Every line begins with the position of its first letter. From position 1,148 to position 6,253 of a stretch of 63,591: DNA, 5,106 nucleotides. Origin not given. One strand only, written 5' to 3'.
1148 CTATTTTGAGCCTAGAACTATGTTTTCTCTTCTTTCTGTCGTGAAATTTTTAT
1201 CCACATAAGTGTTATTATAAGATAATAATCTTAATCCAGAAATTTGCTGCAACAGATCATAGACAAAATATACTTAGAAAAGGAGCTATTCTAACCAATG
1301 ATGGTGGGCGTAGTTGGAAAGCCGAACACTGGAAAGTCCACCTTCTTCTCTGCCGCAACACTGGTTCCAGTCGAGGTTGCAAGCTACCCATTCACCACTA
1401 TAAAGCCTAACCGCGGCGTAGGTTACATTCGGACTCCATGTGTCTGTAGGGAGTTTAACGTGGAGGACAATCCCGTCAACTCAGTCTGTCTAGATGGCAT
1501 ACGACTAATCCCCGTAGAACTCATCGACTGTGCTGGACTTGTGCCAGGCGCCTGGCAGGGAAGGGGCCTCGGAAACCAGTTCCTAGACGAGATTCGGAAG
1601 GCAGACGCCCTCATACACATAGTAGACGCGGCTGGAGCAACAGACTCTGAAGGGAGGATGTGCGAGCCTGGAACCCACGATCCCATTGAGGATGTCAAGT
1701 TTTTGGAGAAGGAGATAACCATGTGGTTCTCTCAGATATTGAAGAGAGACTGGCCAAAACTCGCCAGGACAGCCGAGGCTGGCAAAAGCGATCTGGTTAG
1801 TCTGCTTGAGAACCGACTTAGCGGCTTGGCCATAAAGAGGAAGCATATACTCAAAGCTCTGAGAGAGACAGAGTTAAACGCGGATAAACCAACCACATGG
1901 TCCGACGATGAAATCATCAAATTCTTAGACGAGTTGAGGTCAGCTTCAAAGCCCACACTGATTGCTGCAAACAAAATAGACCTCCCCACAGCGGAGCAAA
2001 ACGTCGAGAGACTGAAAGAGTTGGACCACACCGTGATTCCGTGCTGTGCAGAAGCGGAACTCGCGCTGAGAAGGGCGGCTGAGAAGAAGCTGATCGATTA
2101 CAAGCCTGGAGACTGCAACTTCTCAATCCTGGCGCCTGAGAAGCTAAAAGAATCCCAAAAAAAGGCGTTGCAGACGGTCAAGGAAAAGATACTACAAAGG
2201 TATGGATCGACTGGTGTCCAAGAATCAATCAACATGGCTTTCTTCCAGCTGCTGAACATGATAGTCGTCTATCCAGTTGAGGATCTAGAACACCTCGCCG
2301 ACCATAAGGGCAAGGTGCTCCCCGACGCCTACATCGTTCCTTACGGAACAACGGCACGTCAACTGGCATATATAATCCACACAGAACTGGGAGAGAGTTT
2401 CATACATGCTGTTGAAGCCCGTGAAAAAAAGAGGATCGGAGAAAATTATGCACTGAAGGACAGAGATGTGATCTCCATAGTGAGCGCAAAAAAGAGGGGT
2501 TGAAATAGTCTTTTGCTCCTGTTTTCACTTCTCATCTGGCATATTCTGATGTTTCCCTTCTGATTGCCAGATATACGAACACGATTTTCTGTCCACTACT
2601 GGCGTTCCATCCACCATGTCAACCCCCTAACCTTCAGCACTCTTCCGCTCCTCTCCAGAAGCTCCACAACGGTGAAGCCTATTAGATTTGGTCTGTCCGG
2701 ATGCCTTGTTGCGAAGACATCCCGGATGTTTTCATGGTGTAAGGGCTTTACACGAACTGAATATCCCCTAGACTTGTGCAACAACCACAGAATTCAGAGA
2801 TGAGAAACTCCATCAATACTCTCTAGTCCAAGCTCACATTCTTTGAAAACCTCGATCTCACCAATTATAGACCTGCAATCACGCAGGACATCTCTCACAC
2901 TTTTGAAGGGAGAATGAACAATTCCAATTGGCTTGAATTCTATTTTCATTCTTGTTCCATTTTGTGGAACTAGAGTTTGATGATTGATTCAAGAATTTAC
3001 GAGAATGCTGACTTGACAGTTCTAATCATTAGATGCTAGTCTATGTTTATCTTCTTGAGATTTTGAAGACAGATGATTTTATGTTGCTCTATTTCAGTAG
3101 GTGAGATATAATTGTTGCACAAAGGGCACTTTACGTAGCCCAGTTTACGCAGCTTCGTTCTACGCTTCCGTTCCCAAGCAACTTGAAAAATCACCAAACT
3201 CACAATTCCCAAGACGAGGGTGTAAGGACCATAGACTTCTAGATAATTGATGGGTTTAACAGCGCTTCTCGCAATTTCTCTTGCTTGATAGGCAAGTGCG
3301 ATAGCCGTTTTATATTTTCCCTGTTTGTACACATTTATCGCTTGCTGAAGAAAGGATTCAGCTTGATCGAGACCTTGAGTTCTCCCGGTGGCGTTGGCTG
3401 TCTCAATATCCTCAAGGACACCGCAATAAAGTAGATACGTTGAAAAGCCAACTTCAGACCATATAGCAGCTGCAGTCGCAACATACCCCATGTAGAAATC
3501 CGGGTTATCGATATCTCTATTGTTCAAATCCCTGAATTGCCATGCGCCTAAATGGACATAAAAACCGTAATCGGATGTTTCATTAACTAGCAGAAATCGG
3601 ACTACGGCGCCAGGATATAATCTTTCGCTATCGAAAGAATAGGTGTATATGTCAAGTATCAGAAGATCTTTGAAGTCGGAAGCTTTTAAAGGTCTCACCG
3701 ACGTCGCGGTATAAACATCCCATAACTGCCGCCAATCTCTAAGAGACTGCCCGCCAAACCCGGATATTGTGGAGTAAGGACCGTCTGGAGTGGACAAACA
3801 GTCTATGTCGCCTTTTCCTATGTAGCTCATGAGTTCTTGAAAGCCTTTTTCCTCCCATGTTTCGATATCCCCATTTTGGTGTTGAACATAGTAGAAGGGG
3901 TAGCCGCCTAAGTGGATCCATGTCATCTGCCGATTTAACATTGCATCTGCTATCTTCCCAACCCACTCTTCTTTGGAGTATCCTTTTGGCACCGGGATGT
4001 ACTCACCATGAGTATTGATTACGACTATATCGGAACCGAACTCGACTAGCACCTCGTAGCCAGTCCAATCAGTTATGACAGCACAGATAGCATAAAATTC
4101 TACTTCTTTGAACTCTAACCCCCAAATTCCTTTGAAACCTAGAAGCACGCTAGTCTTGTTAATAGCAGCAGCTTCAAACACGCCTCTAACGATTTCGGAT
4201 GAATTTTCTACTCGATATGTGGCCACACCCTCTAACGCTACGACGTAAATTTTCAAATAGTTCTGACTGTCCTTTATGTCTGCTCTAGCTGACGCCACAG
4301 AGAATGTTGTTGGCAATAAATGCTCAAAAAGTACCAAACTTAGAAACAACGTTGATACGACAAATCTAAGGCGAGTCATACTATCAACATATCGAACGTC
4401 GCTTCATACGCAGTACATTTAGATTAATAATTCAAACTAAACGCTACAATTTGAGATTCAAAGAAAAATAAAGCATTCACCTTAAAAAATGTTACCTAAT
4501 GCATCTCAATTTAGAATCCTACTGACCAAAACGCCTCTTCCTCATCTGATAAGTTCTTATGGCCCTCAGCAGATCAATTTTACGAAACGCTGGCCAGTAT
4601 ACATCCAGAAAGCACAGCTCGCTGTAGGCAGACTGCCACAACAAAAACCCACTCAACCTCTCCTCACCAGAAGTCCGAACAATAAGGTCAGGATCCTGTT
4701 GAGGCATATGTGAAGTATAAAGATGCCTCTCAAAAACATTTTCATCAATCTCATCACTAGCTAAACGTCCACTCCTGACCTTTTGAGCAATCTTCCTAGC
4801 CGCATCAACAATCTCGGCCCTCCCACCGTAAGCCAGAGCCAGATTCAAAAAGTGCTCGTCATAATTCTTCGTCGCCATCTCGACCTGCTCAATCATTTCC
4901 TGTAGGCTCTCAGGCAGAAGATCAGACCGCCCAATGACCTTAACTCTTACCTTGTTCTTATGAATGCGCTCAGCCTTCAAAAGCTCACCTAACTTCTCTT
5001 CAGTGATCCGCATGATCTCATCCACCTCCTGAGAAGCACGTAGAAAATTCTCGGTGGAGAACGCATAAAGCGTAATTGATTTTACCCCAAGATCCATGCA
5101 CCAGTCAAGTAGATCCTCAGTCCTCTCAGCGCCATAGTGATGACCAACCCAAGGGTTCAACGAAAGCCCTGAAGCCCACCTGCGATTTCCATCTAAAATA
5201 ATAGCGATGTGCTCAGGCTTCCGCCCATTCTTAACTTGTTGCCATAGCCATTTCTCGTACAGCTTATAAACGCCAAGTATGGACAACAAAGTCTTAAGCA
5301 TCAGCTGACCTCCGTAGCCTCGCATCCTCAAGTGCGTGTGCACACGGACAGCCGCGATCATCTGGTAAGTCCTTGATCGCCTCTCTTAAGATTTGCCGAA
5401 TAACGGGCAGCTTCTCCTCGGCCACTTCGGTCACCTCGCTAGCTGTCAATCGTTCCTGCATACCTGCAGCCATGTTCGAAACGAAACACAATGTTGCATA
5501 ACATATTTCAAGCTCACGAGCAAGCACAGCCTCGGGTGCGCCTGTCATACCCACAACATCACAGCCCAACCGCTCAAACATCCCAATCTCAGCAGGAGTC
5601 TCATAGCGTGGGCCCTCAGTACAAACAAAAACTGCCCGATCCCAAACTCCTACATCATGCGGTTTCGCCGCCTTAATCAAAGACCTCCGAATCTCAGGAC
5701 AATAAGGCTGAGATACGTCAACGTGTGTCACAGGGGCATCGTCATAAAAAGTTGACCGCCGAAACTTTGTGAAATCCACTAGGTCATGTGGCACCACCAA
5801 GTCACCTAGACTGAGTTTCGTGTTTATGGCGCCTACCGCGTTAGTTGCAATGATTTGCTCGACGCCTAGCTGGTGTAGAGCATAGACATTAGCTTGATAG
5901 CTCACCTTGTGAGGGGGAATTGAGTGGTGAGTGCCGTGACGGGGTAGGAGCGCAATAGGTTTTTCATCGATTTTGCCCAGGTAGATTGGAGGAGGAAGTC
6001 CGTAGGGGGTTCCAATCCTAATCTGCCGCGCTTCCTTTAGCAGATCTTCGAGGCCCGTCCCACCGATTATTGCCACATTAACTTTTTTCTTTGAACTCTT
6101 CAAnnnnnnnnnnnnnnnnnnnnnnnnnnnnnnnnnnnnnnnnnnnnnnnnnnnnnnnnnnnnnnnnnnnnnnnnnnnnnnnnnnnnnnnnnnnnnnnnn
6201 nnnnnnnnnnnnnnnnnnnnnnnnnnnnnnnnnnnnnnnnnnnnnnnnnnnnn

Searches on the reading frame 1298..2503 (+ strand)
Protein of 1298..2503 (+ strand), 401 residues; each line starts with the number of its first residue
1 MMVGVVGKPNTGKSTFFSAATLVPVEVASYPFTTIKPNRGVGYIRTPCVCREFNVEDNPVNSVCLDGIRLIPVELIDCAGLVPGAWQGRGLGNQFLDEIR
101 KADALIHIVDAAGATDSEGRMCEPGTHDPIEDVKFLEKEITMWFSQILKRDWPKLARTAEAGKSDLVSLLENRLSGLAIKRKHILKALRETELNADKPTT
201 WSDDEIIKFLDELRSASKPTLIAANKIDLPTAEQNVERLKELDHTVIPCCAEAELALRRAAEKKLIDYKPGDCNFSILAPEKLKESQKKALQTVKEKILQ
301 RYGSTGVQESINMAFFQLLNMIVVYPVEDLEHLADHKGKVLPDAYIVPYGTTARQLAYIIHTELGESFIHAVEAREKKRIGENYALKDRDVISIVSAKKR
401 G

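Call 21: search_protein_families(library=pfam, proteins=[window:1298-2503:+], max_evalue=0.00001)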
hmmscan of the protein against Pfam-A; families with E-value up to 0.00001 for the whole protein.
window:1298-2503:+ (401 aa): 3 families
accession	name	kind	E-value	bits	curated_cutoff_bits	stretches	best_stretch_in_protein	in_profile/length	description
PF08438.16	YGR210-like_G4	-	4.1e-39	133.8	24.7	1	223-329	1-108/108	Obg-like GTPase YGR210-like, G4 motif-containing domain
PF01926.29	MMR_HSR1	-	4.2e-17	62.7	21.9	1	3-116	2-91/113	50S ribosome-binding GTPase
PF02824.27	TGS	-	7.4e-10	39.2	22.2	1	340-395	4-59/60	TGS domain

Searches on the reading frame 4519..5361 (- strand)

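Call 21: search_protein_families(library=pfam, proteins=[window:4519-5361:-], max_evalue=0.00001)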
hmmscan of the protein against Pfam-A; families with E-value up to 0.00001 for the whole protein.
window:4519-5361:- (280 aa): 1 family
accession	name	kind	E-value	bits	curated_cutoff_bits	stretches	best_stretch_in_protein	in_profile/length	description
PF01255.24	Prenyltransf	-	5.3e-80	268.5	27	1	55-279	1-219/219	Putative undecaprenyl diphosphate synthase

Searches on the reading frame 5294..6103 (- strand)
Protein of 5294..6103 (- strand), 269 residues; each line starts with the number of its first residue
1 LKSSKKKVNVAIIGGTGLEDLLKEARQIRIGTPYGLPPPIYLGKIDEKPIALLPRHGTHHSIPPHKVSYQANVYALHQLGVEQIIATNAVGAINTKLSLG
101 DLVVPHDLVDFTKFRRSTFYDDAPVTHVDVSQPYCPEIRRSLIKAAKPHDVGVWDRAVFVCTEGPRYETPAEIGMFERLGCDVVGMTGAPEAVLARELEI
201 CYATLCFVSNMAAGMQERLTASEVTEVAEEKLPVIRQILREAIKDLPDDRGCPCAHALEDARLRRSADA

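Call 21: search_protein_families(library=pfam, proteins=[window:5294-6103:-], max_evalue=0.00001)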
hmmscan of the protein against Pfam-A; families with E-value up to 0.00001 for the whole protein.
window:5294-6103:- (269 aa): 1 family
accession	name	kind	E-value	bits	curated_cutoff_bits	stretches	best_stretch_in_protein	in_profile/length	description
PF01048.26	PNP_UDP_1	-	5.5e-48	163.8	25.1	1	10-244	2-233/233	Phosphorylase superfamily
